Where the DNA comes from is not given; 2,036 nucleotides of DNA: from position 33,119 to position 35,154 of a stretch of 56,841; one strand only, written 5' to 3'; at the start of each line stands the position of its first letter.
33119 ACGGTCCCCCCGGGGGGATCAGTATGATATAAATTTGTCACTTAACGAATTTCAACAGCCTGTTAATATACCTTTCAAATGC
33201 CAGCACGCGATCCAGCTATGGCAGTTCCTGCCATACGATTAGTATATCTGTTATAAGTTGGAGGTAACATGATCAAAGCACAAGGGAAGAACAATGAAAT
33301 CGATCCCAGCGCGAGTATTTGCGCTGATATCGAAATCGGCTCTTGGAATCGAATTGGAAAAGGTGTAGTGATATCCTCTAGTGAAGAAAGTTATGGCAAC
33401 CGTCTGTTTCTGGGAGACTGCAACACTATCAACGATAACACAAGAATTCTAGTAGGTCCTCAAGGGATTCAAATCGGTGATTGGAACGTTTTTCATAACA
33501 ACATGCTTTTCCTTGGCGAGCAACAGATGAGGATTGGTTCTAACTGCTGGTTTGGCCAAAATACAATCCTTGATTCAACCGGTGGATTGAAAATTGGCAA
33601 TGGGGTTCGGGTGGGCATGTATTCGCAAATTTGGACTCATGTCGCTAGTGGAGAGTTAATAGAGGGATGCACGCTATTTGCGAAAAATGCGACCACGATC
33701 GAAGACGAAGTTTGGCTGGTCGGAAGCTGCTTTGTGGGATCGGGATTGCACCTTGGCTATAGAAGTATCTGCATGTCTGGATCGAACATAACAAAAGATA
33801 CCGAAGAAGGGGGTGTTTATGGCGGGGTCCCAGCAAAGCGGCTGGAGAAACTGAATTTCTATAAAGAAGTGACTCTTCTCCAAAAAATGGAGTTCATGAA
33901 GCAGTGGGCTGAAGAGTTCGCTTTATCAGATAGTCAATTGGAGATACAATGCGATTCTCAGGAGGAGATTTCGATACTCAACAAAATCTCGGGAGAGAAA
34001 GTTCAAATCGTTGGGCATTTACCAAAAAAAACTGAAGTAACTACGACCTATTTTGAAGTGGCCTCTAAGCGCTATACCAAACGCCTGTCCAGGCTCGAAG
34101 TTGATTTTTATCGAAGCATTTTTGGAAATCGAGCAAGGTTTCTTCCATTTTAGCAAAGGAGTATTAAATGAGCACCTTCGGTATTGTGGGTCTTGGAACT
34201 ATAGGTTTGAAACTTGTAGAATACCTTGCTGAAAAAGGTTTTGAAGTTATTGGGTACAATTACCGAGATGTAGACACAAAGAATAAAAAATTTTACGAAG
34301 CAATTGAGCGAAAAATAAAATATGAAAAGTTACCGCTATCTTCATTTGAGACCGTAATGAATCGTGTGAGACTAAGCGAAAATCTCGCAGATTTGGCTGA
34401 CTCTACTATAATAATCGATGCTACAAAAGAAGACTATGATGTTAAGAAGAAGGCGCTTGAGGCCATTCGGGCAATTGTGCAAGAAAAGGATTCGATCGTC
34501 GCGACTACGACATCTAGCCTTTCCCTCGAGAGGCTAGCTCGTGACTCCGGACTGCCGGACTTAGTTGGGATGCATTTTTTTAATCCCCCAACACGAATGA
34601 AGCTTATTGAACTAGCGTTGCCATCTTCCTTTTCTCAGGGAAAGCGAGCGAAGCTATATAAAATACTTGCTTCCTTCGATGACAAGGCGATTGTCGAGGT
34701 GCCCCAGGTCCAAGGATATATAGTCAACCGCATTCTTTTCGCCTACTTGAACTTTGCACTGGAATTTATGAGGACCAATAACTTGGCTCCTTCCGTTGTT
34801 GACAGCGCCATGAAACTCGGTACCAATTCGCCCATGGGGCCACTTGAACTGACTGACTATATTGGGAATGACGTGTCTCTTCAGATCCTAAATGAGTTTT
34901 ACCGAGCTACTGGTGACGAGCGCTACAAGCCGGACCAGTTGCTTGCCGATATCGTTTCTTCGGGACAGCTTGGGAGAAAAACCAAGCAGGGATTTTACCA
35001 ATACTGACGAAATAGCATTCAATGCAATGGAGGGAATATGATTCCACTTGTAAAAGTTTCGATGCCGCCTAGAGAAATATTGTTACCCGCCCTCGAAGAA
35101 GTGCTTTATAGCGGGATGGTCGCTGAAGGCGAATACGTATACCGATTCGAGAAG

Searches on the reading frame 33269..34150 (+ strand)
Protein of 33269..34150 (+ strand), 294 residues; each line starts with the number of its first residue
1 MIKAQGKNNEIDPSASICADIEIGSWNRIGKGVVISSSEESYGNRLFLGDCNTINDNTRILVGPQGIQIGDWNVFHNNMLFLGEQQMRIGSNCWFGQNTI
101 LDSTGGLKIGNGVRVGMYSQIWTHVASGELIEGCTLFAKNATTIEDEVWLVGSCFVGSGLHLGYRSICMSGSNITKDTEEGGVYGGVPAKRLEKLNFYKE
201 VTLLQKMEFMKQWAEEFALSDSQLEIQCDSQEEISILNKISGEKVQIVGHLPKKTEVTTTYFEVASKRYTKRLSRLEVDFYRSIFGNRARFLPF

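Call 74: search_protein_families(library=pfam, proteins=[window:33269-34150:+], max_evalue=0.001)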
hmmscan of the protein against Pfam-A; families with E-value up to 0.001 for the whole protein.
window:33269-34150:+ (294 aa): 1 family
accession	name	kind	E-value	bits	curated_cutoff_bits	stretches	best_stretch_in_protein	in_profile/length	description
PF00132.30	Hexapep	-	9.4e-09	35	27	1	6-36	5-35/36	Bacterial transferase hexapeptide (six repeats)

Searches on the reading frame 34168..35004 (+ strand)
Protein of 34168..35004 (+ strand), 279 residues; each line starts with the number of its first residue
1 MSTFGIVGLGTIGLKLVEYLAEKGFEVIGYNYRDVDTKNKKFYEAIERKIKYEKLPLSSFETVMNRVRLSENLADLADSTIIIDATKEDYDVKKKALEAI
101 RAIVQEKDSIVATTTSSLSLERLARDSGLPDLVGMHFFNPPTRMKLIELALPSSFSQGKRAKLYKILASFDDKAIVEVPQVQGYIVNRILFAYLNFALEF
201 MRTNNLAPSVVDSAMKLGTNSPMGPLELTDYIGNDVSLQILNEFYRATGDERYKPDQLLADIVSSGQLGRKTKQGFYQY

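Call 74: search_protein_families(library=pfam, proteins=[window:34168-35004:+], max_evalue=0.001)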
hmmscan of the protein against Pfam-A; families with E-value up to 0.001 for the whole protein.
window:34168-35004:+ (279 aa): 4 families
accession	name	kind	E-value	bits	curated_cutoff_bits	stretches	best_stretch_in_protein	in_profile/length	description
PF02737.24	3HCDH_N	-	3.2e-29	102.6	22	1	5-176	3-175/180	3-hydroxyacyl-CoA dehydrogenase, NAD binding domain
PF00725.27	3HCDH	-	3.7e-27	95.1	22.1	1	183-279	1-97/97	3-hydroxyacyl-CoA dehydrogenase, C-terminal domain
PF02826.25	2-Hacid_dh_C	-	8.3e-05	22.5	25.1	1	2-42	37-77/178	D-isomer specific 2-hydroxyacid dehydrogenase, NAD binding domain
PF03446.21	NAD_binding_2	-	8.7e-05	23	21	1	4-117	2-96/161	NAD binding domain of 6-phosphogluconate dehydrogenase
